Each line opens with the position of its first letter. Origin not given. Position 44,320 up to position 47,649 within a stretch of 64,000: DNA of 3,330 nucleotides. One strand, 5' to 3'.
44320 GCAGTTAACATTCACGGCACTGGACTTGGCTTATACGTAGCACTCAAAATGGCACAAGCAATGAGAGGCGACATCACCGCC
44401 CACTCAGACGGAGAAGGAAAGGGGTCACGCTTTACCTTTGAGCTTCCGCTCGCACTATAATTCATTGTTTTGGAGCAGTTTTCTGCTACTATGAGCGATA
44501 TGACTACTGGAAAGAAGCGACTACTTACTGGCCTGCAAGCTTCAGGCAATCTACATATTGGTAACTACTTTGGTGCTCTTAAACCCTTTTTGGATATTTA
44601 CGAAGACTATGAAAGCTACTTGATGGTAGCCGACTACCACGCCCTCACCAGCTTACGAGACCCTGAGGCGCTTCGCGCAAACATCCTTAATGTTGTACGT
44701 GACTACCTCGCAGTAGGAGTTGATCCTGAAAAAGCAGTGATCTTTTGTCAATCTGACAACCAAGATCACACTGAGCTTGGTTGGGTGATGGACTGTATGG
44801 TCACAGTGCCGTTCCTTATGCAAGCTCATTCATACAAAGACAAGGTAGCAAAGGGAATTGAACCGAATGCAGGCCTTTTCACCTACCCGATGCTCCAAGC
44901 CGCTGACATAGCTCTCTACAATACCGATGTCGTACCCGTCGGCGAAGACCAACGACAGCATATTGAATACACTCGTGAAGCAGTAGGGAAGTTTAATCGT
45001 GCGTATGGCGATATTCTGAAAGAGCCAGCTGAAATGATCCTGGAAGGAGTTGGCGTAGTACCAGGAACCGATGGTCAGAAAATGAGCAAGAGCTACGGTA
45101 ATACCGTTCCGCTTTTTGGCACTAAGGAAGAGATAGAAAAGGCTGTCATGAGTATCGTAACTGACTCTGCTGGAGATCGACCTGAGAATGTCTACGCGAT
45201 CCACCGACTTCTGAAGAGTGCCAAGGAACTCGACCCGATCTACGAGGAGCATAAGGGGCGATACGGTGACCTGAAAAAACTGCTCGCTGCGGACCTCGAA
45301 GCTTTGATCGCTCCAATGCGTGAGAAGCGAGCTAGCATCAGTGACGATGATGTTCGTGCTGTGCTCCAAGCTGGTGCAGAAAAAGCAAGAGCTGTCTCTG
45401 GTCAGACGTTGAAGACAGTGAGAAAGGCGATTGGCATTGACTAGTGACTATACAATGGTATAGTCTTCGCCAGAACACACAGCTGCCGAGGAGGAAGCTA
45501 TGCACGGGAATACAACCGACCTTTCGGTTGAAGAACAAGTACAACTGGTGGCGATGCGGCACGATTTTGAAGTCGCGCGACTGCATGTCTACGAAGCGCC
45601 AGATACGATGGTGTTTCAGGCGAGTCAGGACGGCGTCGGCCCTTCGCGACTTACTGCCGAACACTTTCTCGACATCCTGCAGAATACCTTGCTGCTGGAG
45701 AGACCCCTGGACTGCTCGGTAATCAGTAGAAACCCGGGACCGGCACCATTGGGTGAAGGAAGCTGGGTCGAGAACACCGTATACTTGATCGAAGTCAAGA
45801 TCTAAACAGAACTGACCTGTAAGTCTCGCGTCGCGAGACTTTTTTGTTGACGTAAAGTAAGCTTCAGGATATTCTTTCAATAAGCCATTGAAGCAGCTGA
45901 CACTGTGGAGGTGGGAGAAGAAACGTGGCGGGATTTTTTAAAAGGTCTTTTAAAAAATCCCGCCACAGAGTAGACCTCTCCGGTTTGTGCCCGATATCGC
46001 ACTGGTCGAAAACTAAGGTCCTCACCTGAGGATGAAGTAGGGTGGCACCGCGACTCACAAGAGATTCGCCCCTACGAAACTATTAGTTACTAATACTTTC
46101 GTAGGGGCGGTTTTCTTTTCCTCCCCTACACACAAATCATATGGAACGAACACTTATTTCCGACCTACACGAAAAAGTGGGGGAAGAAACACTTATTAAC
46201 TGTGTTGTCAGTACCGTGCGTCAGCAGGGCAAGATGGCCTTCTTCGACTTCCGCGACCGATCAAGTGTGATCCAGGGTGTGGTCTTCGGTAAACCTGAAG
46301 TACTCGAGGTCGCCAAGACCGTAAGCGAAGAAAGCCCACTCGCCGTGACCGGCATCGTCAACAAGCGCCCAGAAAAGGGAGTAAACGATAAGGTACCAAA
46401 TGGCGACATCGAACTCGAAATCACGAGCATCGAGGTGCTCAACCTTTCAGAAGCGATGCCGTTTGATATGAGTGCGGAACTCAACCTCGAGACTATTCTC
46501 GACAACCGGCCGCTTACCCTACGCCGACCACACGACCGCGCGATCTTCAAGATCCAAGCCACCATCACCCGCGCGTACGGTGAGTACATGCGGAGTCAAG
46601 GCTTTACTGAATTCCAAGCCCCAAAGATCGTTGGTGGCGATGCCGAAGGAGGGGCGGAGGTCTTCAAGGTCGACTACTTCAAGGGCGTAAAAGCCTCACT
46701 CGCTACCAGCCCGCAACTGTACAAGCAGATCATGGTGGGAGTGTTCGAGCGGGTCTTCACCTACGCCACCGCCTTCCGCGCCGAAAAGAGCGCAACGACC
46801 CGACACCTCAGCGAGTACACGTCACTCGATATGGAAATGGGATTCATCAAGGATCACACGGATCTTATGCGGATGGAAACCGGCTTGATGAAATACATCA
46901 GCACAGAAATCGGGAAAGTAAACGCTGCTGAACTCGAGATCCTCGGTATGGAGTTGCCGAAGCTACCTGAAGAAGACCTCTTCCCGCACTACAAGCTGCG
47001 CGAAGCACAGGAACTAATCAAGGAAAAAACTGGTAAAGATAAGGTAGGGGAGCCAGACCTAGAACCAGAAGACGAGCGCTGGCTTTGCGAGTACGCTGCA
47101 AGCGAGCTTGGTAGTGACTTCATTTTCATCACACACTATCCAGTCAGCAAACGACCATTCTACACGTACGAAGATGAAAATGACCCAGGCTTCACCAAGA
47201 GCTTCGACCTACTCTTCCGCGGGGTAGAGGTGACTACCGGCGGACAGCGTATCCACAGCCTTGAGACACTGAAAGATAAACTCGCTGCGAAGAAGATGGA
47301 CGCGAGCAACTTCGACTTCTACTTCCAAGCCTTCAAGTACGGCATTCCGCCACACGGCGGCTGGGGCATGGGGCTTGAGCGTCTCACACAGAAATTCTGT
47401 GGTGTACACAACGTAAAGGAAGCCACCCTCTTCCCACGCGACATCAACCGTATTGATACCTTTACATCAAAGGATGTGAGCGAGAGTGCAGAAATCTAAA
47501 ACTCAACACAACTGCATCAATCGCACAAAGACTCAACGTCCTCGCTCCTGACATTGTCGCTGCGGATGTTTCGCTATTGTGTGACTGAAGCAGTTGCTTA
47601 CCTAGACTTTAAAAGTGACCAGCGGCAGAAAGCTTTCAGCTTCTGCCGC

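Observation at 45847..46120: T-box riboswitch upstream of aspS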

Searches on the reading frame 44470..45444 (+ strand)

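Call 5: search_protein_families(library=pfam, proteins=[window:44470-45444:+])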
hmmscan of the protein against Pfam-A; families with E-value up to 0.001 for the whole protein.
window:44470-45444:+ (324 aa): 1 family
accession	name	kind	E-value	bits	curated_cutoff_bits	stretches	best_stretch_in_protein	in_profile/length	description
PF00579.31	tRNA-synt_1b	-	3.7e-57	194.3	21.1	1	14-286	4-280/292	tRNA synthetases class I (W and Y)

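Call 12: search_protein_families(library=ncbifam, proteins=[window:44470-45444:+])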
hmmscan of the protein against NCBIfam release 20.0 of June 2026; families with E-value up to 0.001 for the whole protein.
window:44470-45444:+ (324 aa): 9 families
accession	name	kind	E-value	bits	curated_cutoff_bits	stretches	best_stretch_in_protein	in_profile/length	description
TIGR00233.1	trpS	equivalog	3.2e-81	273.2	176.75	1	15-323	2-328/328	tryptophan--tRNA ligase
NF009207.0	PRK12556.1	equivalog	1.9e-79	267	479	1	15-324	3-332/332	tryptophan--tRNA ligase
NF008923.0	PRK12284.1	equivalog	4.2e-73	246.6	597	1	16-323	3-331/431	tryptophan--tRNA ligase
NF008922.0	PRK12283.1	equivalog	2.9e-62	210.8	572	2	15-181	3-173/400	tryptophan--tRNA ligase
NF008925.0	PRK12285.1-2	equivalog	2.6e-18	66.1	451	1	8-232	54-279/365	tryptophan--tRNA ligase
NF006330.0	PRK08560.1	equivalog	5.6e-17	61.8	220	1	15-227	32-246/342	tyrosine--tRNA ligase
NF008927.0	PRK12285.1-4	equivalog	6.7e-08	31.9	478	1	8-231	65-287/385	tryptophan--tRNA ligase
NF008926.0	PRK12285.1-3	equivalog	2e-07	30.3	320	1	17-176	67-229/429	tryptophan--tRNA ligase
TIGR00234.1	tyrS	equivalog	2.3e-07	30.2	113.8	1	13-276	33-299/406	tyrosine--tRNA ligase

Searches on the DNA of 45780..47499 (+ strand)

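Call 4: search_rna_families(source=window, start=45780, end=46160, threshold=evalue, max_evalue=10, show_alignments=5)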
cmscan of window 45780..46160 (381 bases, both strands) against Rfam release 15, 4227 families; matches with E-value up to 10: 16.
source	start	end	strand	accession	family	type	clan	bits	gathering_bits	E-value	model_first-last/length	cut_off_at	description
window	45879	46076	+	RF00230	T-box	Cis-reg; leader;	-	37.1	93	7e-07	1-219/219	no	T-box leader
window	45821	45876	-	RF02236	asX2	Gene; sRNA;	-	23.9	70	0.014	1-87/87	no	Xanthomonas sRNA asX2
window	45926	45965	-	RF04228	MIR6140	Gene; miRNA;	-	23.2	140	0.044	1-165/165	no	MIR6140 microRNA precursor family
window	46062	46121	+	RF00489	ctRNA_p42d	Gene; antisense;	-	20.8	50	0.046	1-46/46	no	ctRNA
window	46057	46117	-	RF03709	MIR1878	Gene; miRNA;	-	20.4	70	0.24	1-100/100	no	MIR1878 microRNA precursor family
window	45926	45965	+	RF03244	mir-4798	Gene; miRNA;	-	18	75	0.67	1-75/75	no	mir-4798 microRNA precursor family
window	45926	45965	-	RF03244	mir-4798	Gene; miRNA;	-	17.7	75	0.79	1-75/75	no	mir-4798 microRNA precursor family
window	46058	46120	+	RF04173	MIR847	Gene; miRNA;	-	17.5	184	0.31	1-164/164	no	MIR847 microRNA precursor family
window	45925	45966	-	RF00642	mir-23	Gene; miRNA;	-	16.6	52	0.9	18-54/73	no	mir-23 microRNA precursor family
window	45928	45964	+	RF03224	MIR9560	Gene; miRNA;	-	15.7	74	2.8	1-96/96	no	MIR9560 microRNA precursor family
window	45925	45966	+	RF03594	mir-3817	Gene; miRNA;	-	15.5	90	3.5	1-89/89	no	mir-3817 microRNA precursor family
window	45930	45961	+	RF00744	mir-361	Gene; miRNA;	-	15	70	3.2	1-71/71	no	mir-361 microRNA precursor family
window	45923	45968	+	RF03951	MIR7725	Gene; miRNA;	-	15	77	5.1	1-142/142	no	MIR7725 microRNA precursor family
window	45867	46012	-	RF02132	HOXB13-AS1_1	Gene; lncRNA;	-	14.9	60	0.63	1-136/136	no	HOXB13 antisense RNA 1 conserved region 1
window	45824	45877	+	RF02869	ncS025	Gene; sRNA;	-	14.7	46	3.7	1-85/85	no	Burkholderia sRNA 25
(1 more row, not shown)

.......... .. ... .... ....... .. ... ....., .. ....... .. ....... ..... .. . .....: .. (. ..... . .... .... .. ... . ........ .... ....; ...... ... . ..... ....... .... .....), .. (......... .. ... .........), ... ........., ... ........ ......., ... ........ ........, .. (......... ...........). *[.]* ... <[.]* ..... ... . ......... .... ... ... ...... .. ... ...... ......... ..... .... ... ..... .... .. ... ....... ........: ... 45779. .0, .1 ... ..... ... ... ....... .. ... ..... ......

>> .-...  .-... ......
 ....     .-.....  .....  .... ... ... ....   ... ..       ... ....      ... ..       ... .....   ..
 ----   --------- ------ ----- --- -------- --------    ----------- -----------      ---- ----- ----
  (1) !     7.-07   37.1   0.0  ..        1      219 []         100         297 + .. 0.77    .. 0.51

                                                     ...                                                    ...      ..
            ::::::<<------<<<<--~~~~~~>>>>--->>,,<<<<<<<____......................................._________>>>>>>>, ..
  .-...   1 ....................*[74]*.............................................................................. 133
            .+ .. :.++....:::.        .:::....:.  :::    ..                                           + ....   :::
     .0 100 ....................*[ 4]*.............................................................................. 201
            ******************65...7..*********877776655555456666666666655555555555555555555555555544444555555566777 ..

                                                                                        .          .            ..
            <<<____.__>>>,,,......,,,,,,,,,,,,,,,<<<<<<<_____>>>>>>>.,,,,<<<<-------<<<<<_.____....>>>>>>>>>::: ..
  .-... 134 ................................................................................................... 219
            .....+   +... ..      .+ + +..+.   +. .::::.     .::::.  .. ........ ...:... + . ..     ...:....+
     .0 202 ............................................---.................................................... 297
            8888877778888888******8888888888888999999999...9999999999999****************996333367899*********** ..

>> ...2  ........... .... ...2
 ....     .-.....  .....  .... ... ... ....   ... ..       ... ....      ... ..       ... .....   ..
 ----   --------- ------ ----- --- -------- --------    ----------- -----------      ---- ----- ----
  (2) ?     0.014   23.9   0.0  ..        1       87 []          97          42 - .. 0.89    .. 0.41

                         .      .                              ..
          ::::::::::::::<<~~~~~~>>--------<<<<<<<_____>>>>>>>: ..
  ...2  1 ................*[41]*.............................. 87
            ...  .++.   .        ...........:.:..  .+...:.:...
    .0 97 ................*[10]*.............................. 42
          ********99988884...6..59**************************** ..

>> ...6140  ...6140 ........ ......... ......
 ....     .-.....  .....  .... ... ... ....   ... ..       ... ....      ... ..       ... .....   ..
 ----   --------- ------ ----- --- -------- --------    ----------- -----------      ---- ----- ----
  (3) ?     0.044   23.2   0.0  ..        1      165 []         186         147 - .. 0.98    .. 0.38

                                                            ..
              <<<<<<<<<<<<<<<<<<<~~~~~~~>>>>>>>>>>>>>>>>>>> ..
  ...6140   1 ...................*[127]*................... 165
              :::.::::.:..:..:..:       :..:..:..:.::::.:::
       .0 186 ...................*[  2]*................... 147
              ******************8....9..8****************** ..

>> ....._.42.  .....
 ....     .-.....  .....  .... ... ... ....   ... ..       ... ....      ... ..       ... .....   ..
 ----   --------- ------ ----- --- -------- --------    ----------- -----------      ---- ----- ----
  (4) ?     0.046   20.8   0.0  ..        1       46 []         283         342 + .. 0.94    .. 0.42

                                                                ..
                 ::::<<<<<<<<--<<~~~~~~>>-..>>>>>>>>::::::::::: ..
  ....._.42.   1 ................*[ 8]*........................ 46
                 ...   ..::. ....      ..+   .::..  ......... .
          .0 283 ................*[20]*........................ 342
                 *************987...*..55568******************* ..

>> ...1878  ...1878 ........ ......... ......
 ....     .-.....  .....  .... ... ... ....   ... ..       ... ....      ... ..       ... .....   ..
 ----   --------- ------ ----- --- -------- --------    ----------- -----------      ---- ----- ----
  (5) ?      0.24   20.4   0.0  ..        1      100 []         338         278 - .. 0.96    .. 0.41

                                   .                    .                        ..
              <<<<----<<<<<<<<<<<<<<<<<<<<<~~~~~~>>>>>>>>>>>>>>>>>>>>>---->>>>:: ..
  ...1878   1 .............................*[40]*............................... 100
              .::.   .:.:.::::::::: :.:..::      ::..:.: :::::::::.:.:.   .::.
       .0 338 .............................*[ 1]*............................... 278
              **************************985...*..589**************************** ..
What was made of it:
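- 45884..45912 (+): Ultrashort Stem I. K-turn: C-helix G45884-C45886 with G45910-U45912, bulge AUU 45887-89, tandem G.A pairs G45890/A45891 with G45908/A45909. Then a 4-bp helix 45893-96 with 45903-06 and terminal loop CUGACA 45897-45902. There is no AG bulge, distal loop or elbow platform. Rfam alignment deletes 74 Stem I positions down to 4 (call 4).
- On T-box leader (RF00230 sensu lato): Rfam alignment collapses 74 model positions to 4 (call 4).
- Closest known: Canonical. Different: The Rfam score is 37 bits against a cutoff of 93 (call 4).
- Checked: Rfam T-box RF00230 matches 45879-46076 with E=7e-7, but at 37.1 bits it is below the gathering score of 93 (call 4).
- It spans the whole model, with every domain aligned except the distal Stem I (call 4). 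The score is below Rfam's gathering threshold (call 4).
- Tried and rejected: The palindrome is an insertion in the Stem II loop in the Rfam alignment (call 4).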

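Call 42: build_rna_model(alignment_id=A4, structure=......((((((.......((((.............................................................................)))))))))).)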
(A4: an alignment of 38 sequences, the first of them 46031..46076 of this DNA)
Model R1 built from alignment A4 (38 sequences, 111 columns); structure: as given.
model positions 52; base pairs 10; branch points 0; effective number of sequences 18.04; information 1.066 bits per position. Calibrated on 0.2 Mb of random sequence (short: E-values are rough).
structure used (alignment columns):
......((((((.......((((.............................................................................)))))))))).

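Call 43: search_with_rna_model(model_id=R1, sources=[window, L001, L002, L003, L004, L005, L006, L007, L008, L009, L010, L011, L012, L013, L014, L015, L016, L017, L018, L019, L020, L021, L022, L023, L024, L025, L026, L027, L028, L029, L030, L031, L032, L033, L034, L035, L036, L037, L038, L039, L040, L041, L042, L043, L044, L045, L046, L047, L048, L049, L050, L051, L052, L053, L054, L055, L056, L057, L058, L059, L060, L061, L062, L063, L064, L065, L066, L067, L068, L069, L070, L071, L072, L073, L074, L075, L076, L077, L078, L079, L080], max_evalue=1)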
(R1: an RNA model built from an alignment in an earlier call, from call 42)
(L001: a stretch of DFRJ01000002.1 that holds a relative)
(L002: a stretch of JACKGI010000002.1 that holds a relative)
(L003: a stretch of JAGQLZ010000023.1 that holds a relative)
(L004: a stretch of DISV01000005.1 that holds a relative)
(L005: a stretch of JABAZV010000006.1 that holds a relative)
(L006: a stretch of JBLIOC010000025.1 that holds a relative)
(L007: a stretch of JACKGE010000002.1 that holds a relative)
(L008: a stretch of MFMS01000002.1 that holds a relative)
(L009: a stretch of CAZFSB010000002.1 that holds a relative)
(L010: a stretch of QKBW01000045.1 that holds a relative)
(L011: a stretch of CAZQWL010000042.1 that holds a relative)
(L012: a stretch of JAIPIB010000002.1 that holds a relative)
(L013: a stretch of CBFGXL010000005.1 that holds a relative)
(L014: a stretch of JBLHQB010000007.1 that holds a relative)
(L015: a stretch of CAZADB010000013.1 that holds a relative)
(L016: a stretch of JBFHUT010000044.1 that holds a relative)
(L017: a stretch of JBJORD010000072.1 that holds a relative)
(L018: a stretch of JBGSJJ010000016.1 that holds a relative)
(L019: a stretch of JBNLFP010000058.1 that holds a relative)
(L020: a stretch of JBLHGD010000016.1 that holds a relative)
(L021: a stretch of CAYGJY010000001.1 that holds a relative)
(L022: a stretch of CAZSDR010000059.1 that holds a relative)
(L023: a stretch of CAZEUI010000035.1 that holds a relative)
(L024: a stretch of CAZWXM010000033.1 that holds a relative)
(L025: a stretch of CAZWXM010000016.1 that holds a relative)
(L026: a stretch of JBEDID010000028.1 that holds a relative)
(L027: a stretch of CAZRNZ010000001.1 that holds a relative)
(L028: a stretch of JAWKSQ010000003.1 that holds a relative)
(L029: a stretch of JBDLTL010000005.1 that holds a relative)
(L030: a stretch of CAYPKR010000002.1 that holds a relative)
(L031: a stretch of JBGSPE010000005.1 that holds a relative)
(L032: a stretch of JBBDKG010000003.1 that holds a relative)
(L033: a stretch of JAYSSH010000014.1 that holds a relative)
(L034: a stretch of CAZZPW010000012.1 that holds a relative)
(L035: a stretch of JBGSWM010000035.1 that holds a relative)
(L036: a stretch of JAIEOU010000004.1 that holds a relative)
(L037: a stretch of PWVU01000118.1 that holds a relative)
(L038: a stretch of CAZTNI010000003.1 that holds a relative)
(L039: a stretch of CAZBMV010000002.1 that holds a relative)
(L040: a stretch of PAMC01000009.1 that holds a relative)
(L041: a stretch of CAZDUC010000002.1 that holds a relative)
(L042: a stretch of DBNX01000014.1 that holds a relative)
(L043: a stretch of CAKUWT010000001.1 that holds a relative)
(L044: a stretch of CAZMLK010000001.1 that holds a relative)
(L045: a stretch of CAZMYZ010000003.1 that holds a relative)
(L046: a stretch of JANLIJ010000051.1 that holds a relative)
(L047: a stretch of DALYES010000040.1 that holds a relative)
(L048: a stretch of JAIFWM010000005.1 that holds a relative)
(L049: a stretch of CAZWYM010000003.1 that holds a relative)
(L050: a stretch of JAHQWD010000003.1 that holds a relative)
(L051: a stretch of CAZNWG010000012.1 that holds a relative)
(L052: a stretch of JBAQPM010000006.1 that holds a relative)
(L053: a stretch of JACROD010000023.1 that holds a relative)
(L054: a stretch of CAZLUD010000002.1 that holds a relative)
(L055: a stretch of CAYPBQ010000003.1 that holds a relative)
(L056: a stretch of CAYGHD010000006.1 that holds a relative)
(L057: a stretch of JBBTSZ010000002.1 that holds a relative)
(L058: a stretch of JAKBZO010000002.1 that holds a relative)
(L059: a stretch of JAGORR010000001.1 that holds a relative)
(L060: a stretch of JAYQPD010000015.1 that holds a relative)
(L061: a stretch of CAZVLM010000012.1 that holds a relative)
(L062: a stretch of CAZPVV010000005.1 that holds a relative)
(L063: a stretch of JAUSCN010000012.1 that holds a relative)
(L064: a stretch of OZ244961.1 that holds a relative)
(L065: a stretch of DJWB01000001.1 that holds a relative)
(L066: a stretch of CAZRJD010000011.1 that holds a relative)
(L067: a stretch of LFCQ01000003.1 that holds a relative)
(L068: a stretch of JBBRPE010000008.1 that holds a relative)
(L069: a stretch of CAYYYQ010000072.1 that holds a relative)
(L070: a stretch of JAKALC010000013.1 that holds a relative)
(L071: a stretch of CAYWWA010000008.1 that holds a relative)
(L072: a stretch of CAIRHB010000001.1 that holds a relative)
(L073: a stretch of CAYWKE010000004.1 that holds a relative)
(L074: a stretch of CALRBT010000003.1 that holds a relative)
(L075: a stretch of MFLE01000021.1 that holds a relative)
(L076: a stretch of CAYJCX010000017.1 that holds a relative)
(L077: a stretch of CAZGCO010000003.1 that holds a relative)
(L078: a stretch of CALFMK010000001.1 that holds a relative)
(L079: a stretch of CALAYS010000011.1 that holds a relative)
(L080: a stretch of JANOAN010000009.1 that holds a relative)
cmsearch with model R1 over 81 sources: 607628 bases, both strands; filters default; matches with E-value up to 1: 42.
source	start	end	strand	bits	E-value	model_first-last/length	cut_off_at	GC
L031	2891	2942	+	67.2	1.4e-17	1-52/52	no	0.56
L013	2887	2939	+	67.1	1.5e-17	1-52/52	no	0.58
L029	2891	2942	+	64.4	1e-16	1-52/52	no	0.56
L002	2890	2941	+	64.3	1.1e-16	1-52/52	no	0.48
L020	2888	2940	+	62.5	4e-16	1-52/52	no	0.53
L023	1295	1345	+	61.6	7.8e-16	1-52/52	no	0.49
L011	2887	2939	+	60.9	1.2e-15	1-52/52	no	0.55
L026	635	685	+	60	2.4e-15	1-52/52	no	0.59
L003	2881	2935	+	59.9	2.5e-15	1-52/52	no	0.51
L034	2883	2936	+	59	4.9e-15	1-52/52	no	0.59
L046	2856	2929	+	57.8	1.1e-14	1-52/52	no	0.55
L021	2567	2621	+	57.2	1.8e-14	1-52/52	no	0.62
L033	2673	2712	+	56.7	2.5e-14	1-52/52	no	0.65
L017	2871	2925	+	55.3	7e-14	1-52/52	no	0.55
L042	2901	2939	+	55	8.8e-14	1-52/52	no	0.59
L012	2894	2933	+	54.9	9.4e-14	1-52/52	no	0.65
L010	2892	2942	+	54.3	1.4e-13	1-52/52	no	0.63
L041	2873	2941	+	53.5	2.5e-13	1-52/52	no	0.52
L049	2898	2947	+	53.3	2.8e-13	1-52/52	no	0.56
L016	2894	2939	+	53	3.6e-13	1-52/52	no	0.59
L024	2320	2359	+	52.7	4.5e-13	1-52/52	no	0.65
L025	2816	2855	+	52.7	4.5e-13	1-52/52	no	0.65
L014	2592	2667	+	52.6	4.8e-13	1-52/52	no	0.46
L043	2884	2932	+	51.9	7.7e-13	1-52/52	no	0.59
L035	1454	1501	+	51.7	9.3e-13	1-52/52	no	0.6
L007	2599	2652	+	51.6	9.9e-13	1-52/52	no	0.57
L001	2885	2934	+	51.5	1e-12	1-52/52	no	0.6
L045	2858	2935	+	51.3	1.2e-12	1-52/52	no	0.54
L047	2865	2939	+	49.8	3.6e-12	1-52/52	no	0.52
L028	2889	2931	+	49.6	4e-12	1-52/52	no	0.58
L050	2901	2940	+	48.8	7.2e-12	1-52/52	no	0.55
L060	2900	2945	+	48.2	1.1e-11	1-52/52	no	0.52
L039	2877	2943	+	48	1.3e-11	1-52/52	no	0.6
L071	953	995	+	47.8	1.5e-11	1-52/52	no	0.51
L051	2870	2940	+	47.7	1.6e-11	1-52/52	no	0.61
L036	2760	2814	+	46.7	3.2e-11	1-52/52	no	0.49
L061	2834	2924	+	44.4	1.7e-10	1-52/52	no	0.57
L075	1339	1386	+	43.2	4e-10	1-52/52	no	0.62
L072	1066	1103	+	41.2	1.6e-09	1-52/52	no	0.58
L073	2139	2205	+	34.4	2.1e-07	1-52/52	no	0.61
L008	2903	2952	+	30.6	3.2e-06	1-52/52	no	0.64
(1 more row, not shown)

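Call 62: search_rna_families(sources=[L001, L002, L003, L007, L010, L011, L012, L013, L016, L017, L020, L023, L026, L028, L029, L031, L033, L035, L042, L060], threshold=gathering)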
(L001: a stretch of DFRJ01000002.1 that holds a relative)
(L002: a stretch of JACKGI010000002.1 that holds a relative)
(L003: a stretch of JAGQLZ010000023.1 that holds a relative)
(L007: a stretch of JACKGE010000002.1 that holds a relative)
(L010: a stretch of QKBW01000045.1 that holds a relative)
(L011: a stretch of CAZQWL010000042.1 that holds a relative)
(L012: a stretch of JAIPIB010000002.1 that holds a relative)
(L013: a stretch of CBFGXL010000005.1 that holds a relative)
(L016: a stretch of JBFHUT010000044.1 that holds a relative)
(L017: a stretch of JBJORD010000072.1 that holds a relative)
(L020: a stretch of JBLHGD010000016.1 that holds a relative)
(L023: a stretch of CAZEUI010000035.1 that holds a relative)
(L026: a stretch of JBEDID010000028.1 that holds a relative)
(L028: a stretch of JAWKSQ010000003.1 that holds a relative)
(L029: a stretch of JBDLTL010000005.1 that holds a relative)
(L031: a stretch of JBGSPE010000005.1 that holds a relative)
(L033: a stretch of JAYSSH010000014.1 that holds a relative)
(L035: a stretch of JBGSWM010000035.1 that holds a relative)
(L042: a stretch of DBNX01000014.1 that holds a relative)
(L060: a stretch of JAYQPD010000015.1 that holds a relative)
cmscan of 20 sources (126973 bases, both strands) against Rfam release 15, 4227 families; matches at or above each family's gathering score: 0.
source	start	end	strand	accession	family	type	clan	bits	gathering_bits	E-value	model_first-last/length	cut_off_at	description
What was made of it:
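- On T-box leader (RF00230 sensu lato): None of 20 related T-box loci reaches it either (call 62).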
